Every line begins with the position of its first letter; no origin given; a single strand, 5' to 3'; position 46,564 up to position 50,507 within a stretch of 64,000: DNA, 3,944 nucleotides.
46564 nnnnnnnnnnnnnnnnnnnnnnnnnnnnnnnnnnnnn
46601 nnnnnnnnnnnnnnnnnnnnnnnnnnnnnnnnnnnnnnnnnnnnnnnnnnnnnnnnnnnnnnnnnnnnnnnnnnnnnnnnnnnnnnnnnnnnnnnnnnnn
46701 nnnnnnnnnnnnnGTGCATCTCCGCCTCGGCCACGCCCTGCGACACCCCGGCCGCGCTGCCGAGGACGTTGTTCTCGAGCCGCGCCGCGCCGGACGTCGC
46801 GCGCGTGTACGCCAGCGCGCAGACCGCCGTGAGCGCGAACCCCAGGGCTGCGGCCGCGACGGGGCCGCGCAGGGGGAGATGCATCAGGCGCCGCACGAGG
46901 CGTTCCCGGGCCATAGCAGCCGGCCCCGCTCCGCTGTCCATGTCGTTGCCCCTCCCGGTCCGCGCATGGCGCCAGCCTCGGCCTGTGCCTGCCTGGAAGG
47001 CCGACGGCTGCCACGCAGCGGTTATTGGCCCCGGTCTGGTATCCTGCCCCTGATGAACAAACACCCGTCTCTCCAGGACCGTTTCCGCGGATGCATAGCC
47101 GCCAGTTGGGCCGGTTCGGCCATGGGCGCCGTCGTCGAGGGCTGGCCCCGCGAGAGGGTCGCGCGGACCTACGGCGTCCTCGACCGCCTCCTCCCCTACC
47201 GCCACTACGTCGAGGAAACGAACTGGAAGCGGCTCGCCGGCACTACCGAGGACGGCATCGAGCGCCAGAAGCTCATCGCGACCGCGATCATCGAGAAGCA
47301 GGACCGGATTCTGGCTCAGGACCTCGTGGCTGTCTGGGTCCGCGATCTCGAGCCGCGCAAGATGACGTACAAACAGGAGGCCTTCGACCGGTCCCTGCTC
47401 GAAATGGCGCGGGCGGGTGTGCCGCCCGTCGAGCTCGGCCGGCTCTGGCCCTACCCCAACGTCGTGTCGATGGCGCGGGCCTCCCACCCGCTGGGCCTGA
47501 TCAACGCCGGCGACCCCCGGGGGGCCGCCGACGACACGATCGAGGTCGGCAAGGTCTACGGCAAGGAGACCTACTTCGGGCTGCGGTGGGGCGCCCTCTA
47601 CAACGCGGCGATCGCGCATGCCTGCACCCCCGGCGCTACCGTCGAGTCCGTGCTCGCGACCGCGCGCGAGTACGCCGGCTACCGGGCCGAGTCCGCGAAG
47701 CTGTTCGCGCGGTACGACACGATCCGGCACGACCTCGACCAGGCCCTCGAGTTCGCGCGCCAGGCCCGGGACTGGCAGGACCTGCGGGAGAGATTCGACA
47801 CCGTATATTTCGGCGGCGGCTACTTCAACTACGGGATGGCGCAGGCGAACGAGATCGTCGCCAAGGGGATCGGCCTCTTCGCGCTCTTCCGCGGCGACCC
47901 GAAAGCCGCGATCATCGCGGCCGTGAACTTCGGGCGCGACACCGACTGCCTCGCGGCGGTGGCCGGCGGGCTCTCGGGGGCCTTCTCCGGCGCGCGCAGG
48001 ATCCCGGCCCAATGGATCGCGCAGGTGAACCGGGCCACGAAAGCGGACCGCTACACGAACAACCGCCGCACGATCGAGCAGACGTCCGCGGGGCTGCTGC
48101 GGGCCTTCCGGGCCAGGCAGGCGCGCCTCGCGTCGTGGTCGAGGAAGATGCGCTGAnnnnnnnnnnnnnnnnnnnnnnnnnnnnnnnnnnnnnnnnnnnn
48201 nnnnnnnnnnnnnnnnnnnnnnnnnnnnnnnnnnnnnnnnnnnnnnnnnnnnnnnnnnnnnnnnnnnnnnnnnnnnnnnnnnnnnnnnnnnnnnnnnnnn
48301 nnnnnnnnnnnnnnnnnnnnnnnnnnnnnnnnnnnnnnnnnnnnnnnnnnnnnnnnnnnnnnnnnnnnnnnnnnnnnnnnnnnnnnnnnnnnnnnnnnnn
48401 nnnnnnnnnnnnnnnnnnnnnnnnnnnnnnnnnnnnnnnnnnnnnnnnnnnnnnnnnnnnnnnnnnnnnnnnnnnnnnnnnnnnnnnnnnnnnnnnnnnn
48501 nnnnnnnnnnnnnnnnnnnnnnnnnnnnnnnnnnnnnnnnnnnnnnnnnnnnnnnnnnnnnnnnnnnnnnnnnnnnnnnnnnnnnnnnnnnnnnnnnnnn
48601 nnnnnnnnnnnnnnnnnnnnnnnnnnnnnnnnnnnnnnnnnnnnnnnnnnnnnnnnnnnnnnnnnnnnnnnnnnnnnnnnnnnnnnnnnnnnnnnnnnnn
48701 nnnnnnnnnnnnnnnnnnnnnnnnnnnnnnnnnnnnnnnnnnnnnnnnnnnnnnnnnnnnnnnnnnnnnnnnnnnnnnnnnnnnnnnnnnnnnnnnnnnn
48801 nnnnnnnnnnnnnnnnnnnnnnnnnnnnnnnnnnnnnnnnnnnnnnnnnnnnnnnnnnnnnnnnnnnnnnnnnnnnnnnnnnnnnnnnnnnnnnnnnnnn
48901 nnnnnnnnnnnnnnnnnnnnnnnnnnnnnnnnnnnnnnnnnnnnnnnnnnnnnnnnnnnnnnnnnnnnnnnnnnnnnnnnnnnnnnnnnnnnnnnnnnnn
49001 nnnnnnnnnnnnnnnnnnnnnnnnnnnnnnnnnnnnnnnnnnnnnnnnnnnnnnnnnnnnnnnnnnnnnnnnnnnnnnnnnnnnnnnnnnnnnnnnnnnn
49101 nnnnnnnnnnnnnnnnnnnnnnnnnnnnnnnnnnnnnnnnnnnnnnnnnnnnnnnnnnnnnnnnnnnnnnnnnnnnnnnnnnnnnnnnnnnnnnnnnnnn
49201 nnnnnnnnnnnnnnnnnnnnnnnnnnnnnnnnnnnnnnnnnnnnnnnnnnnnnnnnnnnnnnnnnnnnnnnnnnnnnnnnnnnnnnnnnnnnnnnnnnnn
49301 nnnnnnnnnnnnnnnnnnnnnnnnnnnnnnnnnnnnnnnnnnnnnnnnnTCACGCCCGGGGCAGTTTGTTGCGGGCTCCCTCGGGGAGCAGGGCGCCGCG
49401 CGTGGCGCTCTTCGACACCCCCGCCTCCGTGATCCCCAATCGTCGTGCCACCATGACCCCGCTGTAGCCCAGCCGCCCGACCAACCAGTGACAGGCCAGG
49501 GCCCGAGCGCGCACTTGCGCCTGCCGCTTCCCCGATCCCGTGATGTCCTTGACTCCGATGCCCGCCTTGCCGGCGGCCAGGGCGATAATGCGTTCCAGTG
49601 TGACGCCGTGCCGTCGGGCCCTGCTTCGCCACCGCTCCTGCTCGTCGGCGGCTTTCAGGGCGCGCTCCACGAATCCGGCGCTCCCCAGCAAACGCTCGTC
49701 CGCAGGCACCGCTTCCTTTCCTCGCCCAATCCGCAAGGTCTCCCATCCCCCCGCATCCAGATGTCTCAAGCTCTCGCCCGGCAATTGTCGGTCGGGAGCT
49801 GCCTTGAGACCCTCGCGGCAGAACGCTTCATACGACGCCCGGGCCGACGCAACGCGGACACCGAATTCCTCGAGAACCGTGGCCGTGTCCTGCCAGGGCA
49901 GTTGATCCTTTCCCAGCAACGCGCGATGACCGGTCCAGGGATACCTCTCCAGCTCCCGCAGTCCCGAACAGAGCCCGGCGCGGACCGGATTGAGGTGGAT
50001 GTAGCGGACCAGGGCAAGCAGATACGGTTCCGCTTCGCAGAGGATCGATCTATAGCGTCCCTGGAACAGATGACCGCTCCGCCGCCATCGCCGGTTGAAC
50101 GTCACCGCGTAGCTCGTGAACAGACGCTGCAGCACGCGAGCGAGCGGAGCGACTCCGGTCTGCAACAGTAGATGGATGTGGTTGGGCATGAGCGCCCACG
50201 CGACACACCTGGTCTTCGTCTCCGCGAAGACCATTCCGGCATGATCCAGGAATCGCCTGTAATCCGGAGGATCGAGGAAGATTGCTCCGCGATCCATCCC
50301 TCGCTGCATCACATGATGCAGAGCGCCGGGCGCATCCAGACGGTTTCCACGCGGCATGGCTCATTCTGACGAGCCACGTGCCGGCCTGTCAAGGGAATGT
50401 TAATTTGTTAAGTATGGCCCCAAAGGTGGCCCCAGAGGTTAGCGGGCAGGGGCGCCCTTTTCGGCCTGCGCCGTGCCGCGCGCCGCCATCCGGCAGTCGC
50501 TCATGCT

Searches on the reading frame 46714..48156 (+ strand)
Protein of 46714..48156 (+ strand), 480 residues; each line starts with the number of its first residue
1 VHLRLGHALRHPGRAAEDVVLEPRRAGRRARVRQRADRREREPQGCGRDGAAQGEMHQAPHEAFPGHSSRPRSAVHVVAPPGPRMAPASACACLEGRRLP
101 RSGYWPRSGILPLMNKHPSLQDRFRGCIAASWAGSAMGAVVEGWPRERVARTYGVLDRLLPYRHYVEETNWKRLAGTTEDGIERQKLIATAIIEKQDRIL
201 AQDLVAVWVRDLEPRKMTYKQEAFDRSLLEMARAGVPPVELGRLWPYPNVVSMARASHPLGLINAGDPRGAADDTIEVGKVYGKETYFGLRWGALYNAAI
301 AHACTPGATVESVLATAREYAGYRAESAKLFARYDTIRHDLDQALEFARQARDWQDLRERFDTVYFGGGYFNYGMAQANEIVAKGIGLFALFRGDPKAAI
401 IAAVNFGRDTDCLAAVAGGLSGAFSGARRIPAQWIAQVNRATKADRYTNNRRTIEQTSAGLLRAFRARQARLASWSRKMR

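Call 61: search_protein_families(library=pfam, proteins=[window:46714-48156:+], max_evalue=0.0001)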
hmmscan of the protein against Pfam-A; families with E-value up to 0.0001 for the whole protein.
window:46714-48156:+ (480 aa): 1 family
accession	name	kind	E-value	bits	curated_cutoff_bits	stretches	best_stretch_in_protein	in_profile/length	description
PF03747.19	ADP_ribosyl_GH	-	9.6e-30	104.7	26.2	1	126-432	1-286/287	ADP-ribosylglycohydrolase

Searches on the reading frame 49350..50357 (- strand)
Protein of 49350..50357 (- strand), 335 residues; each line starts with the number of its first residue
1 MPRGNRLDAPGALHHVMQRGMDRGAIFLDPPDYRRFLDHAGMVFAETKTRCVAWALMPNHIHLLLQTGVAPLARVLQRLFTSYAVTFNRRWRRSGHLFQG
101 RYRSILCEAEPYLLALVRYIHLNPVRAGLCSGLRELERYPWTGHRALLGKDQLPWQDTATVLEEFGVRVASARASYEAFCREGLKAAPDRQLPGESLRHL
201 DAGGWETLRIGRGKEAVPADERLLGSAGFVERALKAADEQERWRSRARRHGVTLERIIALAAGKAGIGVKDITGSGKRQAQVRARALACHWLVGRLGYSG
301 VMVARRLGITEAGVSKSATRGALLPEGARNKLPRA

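Call 32: search_protein_families(library=pfam, proteins=[window:49350-50357:-], max_evalue=0.001)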
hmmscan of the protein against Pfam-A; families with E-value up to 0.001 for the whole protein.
window:49350-50357:- (335 aa): 1 family
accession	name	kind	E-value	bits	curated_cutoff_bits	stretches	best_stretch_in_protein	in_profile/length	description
PF01797.21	Y1_Tnp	-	5.1e-07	30.3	23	1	15-121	8-119/121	Transposase IS200 like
